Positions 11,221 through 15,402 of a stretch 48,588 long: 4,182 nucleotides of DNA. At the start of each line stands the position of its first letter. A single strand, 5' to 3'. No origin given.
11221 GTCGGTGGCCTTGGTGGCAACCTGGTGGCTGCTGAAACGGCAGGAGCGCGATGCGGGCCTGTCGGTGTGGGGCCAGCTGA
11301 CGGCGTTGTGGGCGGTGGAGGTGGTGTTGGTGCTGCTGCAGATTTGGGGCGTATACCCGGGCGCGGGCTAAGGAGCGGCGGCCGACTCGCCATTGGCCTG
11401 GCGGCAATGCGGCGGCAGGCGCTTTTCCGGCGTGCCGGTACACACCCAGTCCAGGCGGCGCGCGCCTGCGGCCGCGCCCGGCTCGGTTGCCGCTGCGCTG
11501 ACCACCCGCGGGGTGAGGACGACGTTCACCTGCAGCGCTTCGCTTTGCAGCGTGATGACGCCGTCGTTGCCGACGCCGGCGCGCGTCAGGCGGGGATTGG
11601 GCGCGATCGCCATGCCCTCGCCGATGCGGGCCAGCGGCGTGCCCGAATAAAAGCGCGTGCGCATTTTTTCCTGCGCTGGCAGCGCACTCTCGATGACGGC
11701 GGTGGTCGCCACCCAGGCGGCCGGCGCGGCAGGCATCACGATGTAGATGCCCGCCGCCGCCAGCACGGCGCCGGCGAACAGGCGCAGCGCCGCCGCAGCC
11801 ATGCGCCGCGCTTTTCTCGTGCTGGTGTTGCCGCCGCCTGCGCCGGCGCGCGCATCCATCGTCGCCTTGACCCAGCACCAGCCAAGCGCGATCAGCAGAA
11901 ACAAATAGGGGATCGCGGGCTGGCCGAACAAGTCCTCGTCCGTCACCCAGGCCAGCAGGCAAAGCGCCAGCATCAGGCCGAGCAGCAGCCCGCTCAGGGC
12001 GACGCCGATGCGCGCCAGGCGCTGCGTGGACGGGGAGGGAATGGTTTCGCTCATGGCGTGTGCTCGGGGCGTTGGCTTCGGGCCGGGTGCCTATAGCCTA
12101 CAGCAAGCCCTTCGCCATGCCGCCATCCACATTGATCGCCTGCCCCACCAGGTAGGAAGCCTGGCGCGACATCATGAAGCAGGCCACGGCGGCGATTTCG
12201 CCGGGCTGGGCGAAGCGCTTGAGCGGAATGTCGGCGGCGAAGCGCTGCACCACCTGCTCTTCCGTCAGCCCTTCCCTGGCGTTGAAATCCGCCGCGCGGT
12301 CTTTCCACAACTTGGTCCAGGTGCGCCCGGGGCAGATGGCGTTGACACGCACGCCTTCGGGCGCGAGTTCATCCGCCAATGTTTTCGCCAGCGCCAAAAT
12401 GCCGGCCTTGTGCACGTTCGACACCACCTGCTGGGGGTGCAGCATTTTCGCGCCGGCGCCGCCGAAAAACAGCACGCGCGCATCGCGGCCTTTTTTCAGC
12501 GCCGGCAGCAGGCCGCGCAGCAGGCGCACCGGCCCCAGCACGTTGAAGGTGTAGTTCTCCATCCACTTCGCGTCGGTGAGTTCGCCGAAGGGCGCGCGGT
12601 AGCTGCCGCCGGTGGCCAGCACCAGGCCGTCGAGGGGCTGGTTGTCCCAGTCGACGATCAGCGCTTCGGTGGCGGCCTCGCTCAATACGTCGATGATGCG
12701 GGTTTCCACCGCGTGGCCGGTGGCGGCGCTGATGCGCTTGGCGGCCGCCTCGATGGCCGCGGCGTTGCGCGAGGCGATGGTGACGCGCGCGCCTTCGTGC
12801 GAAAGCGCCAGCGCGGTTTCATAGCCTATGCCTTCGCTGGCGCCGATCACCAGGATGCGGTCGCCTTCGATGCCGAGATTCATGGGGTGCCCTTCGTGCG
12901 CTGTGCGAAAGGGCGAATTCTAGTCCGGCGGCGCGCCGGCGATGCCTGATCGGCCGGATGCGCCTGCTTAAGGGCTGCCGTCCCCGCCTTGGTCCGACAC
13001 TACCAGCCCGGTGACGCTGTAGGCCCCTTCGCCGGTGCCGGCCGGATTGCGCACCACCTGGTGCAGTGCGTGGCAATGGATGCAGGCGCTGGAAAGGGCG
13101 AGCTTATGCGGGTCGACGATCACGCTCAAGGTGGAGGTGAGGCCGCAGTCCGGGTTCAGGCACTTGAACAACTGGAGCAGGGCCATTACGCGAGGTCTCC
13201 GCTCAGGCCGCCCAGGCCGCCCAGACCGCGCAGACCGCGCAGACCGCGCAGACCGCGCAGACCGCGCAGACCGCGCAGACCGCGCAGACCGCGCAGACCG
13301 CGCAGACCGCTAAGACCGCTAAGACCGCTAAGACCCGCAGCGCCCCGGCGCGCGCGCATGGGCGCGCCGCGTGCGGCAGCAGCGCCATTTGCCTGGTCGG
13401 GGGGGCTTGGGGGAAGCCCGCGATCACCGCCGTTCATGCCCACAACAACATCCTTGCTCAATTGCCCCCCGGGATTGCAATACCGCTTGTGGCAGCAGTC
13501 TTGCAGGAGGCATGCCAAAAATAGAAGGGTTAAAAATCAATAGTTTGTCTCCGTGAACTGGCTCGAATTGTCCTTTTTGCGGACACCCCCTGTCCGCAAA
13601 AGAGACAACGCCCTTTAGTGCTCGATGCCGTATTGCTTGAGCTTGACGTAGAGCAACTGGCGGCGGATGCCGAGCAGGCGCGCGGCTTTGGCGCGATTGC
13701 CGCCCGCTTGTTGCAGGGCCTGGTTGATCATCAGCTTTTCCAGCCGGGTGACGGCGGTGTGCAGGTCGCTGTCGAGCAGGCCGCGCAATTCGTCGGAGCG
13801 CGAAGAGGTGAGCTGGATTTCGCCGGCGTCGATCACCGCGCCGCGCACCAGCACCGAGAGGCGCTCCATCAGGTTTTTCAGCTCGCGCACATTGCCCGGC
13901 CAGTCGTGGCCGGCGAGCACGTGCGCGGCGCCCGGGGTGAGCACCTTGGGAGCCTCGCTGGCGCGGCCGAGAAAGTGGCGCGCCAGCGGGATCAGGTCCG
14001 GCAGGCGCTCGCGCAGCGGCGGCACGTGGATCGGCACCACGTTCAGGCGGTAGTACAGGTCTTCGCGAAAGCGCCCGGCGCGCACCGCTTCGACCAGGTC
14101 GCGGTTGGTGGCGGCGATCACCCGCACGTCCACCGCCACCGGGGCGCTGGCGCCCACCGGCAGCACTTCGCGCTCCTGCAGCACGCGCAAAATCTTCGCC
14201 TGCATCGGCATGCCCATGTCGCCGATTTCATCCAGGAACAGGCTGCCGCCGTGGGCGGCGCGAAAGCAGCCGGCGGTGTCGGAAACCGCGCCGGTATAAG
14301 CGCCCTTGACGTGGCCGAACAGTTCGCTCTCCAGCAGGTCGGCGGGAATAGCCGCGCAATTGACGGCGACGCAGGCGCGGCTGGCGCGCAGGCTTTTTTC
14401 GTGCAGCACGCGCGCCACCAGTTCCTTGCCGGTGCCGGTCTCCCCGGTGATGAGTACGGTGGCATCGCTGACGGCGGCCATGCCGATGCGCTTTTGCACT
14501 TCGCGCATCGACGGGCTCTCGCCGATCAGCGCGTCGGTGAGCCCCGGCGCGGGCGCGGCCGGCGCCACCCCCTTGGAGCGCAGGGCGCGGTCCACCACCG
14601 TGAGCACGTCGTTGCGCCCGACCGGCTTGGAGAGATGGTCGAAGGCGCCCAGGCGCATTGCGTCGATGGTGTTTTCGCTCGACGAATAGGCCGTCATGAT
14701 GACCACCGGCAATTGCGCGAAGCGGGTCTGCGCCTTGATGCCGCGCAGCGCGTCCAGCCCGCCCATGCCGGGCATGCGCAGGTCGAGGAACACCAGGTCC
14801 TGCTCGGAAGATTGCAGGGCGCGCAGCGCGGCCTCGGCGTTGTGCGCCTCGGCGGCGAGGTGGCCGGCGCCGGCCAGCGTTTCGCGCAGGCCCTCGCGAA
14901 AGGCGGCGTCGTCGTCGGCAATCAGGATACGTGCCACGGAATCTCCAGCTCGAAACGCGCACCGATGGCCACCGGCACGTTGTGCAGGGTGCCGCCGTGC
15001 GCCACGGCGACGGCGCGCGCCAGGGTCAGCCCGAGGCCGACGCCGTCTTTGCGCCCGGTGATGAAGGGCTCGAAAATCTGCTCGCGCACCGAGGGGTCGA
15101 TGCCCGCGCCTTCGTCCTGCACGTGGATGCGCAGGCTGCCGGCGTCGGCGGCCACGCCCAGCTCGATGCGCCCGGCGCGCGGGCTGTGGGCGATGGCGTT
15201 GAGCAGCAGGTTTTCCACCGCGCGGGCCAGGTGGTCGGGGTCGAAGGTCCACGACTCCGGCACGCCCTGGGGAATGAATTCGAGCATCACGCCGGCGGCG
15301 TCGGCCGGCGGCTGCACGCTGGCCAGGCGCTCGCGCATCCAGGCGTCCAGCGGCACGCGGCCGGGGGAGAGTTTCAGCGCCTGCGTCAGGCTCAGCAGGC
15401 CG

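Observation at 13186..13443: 9-bp x15 tandem repeat with conflicting reading-frame signals: (Gly-Leu-X)15 collagen-like versus (Cys-Ala-Val)9 hydrophobic peptide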

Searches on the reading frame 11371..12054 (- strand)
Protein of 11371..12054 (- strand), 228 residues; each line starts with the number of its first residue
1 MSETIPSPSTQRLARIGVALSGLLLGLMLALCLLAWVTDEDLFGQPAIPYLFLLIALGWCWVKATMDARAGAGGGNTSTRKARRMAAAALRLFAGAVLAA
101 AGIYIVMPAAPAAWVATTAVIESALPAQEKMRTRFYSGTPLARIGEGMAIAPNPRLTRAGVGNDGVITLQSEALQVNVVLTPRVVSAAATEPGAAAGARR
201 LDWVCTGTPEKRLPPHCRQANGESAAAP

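Call 9: search_protein_families(library=pfam, proteins=[window:11371-12054:-], max_evalue=0.01)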
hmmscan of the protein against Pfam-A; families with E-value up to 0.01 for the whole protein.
window:11371-12054:- (228 aa): 1 family
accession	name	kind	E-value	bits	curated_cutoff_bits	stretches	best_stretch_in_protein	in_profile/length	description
PF11992.13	TgpA_N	-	0.0052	16.3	30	1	22-114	106-189/333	TgpA N-terminal domain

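Call 10: search_protein_families(library=ncbifam, proteins=[window:11371-12054:-], max_evalue=0.01)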
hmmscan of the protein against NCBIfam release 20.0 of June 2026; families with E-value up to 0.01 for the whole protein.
window:11371-12054:- (228 aa): 0 families

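Call 69: search_protein_families(library=padloc, proteins=[window:11371-12054:-], max_evalue=0.01)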
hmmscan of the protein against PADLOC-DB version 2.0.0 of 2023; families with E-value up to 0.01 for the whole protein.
window:11371-12054:- (228 aa): 0 families

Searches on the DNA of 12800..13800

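Call 30: search_rna_families(source=window, start=12800, end=13800, threshold=evalue, max_evalue=1)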
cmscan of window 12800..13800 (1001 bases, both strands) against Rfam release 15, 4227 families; matches with E-value up to 1: 0.
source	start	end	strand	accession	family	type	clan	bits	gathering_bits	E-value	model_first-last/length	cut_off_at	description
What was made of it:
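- Tried and rejected: No Rfam match at E <= 1 in 12800-13800 (call 30).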

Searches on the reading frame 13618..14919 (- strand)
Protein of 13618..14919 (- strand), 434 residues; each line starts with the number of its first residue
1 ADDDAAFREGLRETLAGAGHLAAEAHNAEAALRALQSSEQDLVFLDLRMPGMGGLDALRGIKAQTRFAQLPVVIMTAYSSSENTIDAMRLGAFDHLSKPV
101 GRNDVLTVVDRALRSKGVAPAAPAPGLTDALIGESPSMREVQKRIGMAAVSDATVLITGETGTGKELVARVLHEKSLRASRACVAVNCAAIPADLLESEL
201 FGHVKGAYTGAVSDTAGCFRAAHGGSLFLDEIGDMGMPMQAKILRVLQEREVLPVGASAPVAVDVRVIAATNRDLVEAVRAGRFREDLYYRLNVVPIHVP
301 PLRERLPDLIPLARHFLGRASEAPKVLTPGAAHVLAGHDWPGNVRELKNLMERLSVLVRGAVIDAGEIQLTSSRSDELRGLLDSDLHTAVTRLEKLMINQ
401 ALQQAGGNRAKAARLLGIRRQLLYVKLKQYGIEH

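Call 23: find_related_loci(query=window:13618-14919:-, collection=genome_contigs, flank=4000)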
Query window:13618-14919:- (434 aa) in genome_contigs; peptide patterns used: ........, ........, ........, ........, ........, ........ (x = any residue, [..] = any of these).
600 stretches matched a pattern (row limit reached: there are more); 568 encode a relative of the query (tblastn E <= 1e-3); the best 80 are kept; 80 distinct loci.
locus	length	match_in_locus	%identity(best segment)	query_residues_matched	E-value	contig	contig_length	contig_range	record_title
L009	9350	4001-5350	58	2-433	4e-139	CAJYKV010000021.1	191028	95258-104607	MAG: uncultured Acidovorax sp. isolate S1C1_SP3 genome assembly, contig: S1Ck127_6775, whole genome shotgun sequence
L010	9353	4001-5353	57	2-433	8e-136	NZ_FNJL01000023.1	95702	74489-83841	Paracidovorax cattleyae strain DSM 17101, whole genome shotgun sequence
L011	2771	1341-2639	55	2-432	5e-143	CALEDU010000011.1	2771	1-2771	MAG: uncultured Tepidimonas sp. isolate N1_Bin_METABAT__176_1 genome assembly, contig: c_000000728741, whole genome shot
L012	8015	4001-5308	58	2-433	4e-135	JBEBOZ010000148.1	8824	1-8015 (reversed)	MAG: Comamonas sp. isolate T1.bin.160 NODE_12149_length_8824_cov_67.624587, whole genome shotgun sequence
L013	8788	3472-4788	50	2-433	6e-134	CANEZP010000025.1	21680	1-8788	MAG: Bdellovibrionaceae bacterium isolate Jr-03apr18-63 genome assembly, contig: Jr-03apr18-C987, whole genome shotgun s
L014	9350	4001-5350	58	2-433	3e-146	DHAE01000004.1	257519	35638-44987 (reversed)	MAG TPA_asm: Comamonadaceae bacterium UBA4962 UBA4962_contig_23, whole genome shotgun sequence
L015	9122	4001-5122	53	2-370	5e-108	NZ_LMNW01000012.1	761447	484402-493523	Duganella sp. Leaf126 contig_2, whole genome shotgun sequence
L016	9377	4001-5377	42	2-432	6e-105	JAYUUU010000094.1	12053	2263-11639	MAG: Vicinamibacteria bacterium isolate GL124_DN_concoct_180_sub GL124_DN_concoct_180_sub_93, whole genome shotgun seque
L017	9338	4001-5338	43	2-433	9e-105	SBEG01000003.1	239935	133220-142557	MAG: Deltaproteobacteria bacterium isolate 311FN.001 NODE_5_length_239935_cov_50.2123_ID_2962093, whole genome shotgun s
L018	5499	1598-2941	41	2-432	4e-104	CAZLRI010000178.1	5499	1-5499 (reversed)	MAG TPA_asm: uncultured Pseudobdellovibrionaceae bacterium isolate SRP118108_co3_155 genome assembly, contig: NODE_16560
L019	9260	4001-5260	45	32-432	8e-104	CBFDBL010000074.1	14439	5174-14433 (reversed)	MAG TPA_asm: uncultured bacterium isolate SRR26215675_binner12_Refined_65 genome assembly, contig: ERZ25073486.2577, who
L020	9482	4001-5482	41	2-433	5e-101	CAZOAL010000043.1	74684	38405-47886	MAG TPA_asm: uncultured bacterium isolate SRP119689_co1_304 genome assembly, contig: NODE_362_length_74684_cov_28.675595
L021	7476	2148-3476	40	1-432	1e-100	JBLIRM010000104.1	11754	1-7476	MAG: bacterium isolate MG2_202303_bin_300 MG2_202303_bin_300_scaffold_104, whole genome shotgun sequence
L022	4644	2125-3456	41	2-433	3e-101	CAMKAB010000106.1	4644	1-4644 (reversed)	MAG: uncultured Spirochaetaceae bacterium isolate SRR12081293_bin.5_metaWRAP_v1.3_MAG genome assembly, contig: ERZ122897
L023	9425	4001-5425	40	1-433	1e-100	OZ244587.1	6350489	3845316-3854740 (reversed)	MAG: Candidatus Poribacteria bacterium isolate 01ec1ce0-d2a5-493a-a37f-f7455bcb6da2 genome assembly, chromosome: 1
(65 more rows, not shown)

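Call 54: find_homologous_proteins(query=window:13618-14919:-, max_evalue=1e-100)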
Query window:13618-14919:- (434 aa): 2199 proteins with E <= 1e-100 among 8000 candidates; the best 120 are listed.
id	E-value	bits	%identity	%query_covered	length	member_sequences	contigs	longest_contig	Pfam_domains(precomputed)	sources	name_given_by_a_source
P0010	1.5e-262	889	95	100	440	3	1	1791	PF00158.33,PF25601.2,PF02954.26,PF14532.13,PF07728.21,PF00072.31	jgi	-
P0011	1.7e-154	533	59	100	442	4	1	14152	PF00158.33,PF25601.2,PF02954.26,PF14532.13,PF07728.21,PF00072.31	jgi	jgi:two-component system, NtrC family, response regulator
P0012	1.4e-150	520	61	100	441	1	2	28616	PF00158.33,PF25601.2,PF02954.26,PF14532.13,PF07728.21,PF00072.31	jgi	jgi:DNA-binding NtrC family response regulator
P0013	3.4e-150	519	60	100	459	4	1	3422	PF00158.33,PF25601.2,PF02954.26,PF14532.13,PF07728.21,PF00072.31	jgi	jgi:DNA-binding NtrC family response regulator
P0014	2.1e-149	516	58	100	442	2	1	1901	PF00158.33,PF25601.2,PF02954.26,PF14532.13,PF07728.21,PF00072.31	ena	-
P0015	2.3e-149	516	59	99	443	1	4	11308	PF00158.33,PF25601.2,PF02954.26,PF00004.36,PF14532.13,PF07728.21,PF00072.31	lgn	-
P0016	3.9e-147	509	58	100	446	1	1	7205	PF00158.33,PF25601.2,PF02954.26,PF14532.13,PF07728.21,PF00072.31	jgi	jgi:DNA-binding NtrC family response regulator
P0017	4.8e-147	508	59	100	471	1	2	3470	PF00158.33,PF25601.2,PF02954.26,PF14532.13,PF00072.31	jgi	jgi:two-component system NtrC family response regulator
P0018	8.3e-147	508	59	100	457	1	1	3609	PF00158.33,PF25601.2,PF02954.26,PF14532.13,PF07728.21,PF00072.31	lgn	-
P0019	1.5e-146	507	57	100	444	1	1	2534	PF00158.33,PF25601.2,PF02954.26,PF14532.13,PF07728.21,PF00072.31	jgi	jgi:DNA-binding NtrC family response regulator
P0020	2.0e-146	506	57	99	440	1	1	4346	PF00158.33,PF25601.2,PF02954.26,PF14532.13,PF00072.31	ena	-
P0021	3.1e-146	506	58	100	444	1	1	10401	PF00158.33,PF25601.2,PF02954.26,PF14532.13,PF07728.21,PF00072.31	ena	-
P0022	3.1e-146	506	58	100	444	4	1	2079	PF00158.33,PF25601.2,PF02954.26,PF14532.13,PF07728.21,PF00072.31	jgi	jgi:two-component system NtrC family response regulator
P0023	4.4e-146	505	59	100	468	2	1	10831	PF00158.33,PF25601.2,PF02954.26,PF14532.13,PF00072.31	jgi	jgi:DNA-binding NtrC family response regulator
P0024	5.4e-146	505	58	100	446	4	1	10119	PF00158.33,PF25601.2,PF02954.26,PF14532.13,PF07728.21,PF00072.31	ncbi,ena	-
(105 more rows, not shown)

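Call 55: find_encoding_contigs(protein=P0010, flank=10000, max_places=10)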
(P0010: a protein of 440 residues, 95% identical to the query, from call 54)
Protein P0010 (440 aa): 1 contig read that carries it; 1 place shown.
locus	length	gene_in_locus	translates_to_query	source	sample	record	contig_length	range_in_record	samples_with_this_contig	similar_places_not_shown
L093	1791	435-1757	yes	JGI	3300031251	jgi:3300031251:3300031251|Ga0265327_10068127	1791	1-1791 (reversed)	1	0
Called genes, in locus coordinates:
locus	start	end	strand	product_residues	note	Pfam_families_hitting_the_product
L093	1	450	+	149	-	?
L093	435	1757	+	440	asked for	PF00072:Response_reg, PF00158:Sigma54_activat, PF14532:Sigma54_activ_2, PF07728:AAA_5 (weak), PF25601:AAA_lid_14, PF02954:HTH_8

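Call 56: list_cluster_members(proteins=[P0010])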
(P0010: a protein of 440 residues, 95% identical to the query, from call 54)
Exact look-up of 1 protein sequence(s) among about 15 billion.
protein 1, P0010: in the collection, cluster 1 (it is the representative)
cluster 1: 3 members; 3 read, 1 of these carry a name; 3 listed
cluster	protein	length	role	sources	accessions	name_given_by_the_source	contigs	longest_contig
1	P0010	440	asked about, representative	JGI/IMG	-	-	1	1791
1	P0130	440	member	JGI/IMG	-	two-component system NtrC family response regulator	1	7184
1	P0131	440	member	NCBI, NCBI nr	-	-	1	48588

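Call 57: find_encoding_contigs(protein=P0130, flank=10000, max_places=10)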
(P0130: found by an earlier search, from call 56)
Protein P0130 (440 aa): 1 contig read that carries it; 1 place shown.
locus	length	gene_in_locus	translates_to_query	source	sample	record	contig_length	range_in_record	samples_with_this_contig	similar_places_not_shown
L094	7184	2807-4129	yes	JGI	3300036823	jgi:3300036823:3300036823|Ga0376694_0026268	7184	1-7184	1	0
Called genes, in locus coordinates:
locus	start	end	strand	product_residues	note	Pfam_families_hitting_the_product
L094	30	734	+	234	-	PF06500:FrsA-like, PF12697:Abhydrolase_6 (weak), PF00326:Peptidase_S9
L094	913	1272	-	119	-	-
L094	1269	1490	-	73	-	-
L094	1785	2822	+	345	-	PF00512:HisKA (weak), PF02518:HATPase_c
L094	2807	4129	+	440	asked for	PF00072:Response_reg, PF00158:Sigma54_activat, PF14532:Sigma54_activ_2, PF07728:AAA_5 (weak), PF25601:AAA_lid_14, PF02954:HTH_8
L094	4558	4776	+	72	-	-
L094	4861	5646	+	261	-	PF00106:adh_short, PF08659:KR, PF23441:SDR, PF13561:adh_short_C2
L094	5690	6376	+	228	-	-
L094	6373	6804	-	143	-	-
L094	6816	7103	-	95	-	-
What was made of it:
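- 13615..14937 (-): Sigma-54 enhancer-binding response regulator (NtrC/AtoC/ZraR-like, 440 aa). The 440-aa gene model comes from calls 56-57.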

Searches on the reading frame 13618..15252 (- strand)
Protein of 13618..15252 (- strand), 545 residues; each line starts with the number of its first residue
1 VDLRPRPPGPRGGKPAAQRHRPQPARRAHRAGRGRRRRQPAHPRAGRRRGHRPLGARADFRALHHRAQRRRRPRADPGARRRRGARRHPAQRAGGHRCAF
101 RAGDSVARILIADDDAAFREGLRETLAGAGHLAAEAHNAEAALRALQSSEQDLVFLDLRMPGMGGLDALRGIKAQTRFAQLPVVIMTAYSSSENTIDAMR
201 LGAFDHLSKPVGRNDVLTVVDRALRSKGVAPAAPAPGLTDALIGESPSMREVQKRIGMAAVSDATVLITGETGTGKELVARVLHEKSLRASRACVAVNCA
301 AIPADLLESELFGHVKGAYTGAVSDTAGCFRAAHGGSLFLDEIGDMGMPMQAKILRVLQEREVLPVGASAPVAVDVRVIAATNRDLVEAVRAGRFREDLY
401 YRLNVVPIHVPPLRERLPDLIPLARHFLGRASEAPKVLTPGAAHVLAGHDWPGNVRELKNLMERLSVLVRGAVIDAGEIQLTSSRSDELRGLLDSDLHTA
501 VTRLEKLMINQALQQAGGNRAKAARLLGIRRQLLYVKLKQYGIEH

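Call 9: search_protein_families(library=pfam, proteins=[window:13618-15252:-], max_evalue=0.01)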
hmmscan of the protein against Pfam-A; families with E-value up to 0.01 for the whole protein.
window:13618-15252:- (545 aa): 9 families
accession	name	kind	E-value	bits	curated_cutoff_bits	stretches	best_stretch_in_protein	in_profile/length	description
PF00158.32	Sigma54_activat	-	5.9e-70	234.7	20.2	1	242-409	1-168/168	Sigma-54 interaction domain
PF00072.30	Response_reg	-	1.2e-26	93.5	30.2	1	109-220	1-110/111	Response regulator receiver domain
PF14532.12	Sigma54_activ_2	-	1.4e-21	77.6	25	1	243-413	1-138/138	Sigma-54 interaction domain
PF25601.1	AAA_lid_14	-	2.3e-16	59.8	27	1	414-481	1-72/87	AAA+ ATPase lid domain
PF02954.25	HTH_8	-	1.4e-12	47.6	22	1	503-541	4-42/42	Bacterial regulatory protein, Fis family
PF07728.20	AAA_5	-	6.5e-07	29.9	22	1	266-384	2-123/139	AAA domain (dynein-related subfamily)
PF00004.35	AAA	-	0.00045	21.1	21.2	1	266-400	1-128/131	ATPase family associated with various cellular activities (AAA)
PF05872.18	HerA_C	-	0.0041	16.2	22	1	260-354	18-110/502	Helicase HerA-like C-terminal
PF01078.27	Mg_chelatase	-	0.0063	16.4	20.3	0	252-284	11-43/207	Magnesium chelatase, subunit ChlI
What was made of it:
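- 13615..14937 (-): Pfam Response_reg + Sigma54_activat + HTH_8, call 9.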

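Call 10: search_protein_families(library=ncbifam, proteins=[window:13618-15252:-], max_evalue=0.01)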
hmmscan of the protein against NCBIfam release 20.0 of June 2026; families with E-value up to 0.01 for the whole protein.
window:13618-15252:- (545 aa): 119 families (the best 25 are shown)
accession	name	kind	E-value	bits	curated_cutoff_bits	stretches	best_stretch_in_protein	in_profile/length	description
TIGR01818.1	ntrC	equivalog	1.8e-131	439.1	558.6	2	109-480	1-378/463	nitrogen regulation protein NR(I)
NF008469.0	PRK11361.1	equivalog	4.5e-121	404.8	714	1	106-544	4-457/461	acetoacetate metabolism transcriptional regulator AtoC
NF007689.0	PRK10365.1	equivalog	2.5e-112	375.9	760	1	108-539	7-440/441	sigma-54-dependent response regulator transcription factor ZraR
TIGR02915.1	PEP_resp_reg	equivalog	4e-107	358.8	502.6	1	109-543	1-444/445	PEP-CTERM-box response regulator transcription factor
NF008176.1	PRK10923.1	equivalog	4.4e-107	358.5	620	2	108-472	5-374/469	nitrogen regulation protein NR(I)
NF011695.0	PRK15115.1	equivalog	5.5e-103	345.1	763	1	106-540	6-435/445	two-component system response regulator GlrR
TIGR01817.1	nifA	equivalog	2.6e-102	343.3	528.85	1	226-485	182-444/534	nif-specific transcriptional activator NifA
NF041946.1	LuxO_transreg_Vib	equivalog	8.2e-102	341.4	800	1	138-475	28-372/463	quorum-sensing sigma-54 dependent transcriptional regulator LuxO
NF003451.0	PRK05022.1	equivalog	1.6e-98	330.7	476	1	239-543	189-510/512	nitric oxide reductase transcriptional regulator NorR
NF041552.1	TF_PrdR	equivalog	1.7e-97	327.1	795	1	240-542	267-577/577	sigma-54 dependent transcriptional regulator PrdR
NF051870.1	NAssimRespRegNtrX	equivalog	3e-96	323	600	1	108-543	3-452/452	nitrogen assimilation response regulator NtrX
NF050807.1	TransRegFlbDCaul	equivalog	1.5e-94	317.5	750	1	132-542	26-439/454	sigma-54-dependent transcriptional regulator FlbD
NF038308.1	RNA_repair_RtcR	equivalog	8.8e-93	311.9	650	1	238-542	178-517/530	RNA repair transcriptional activator RtcR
TIGR02329.1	propionate_PrpR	equivalog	4.8e-91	306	499.2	1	239-539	211-525/526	propionate catabolism operon regulatory protein PrpR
NF011953.0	PRK15424.1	equivalog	7.7e-88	295.4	703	1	239-540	218-533/538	propionate catabolism operon regulatory protein PrpR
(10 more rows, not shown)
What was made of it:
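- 13615..14937 (-): NCBIfam, call 10.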
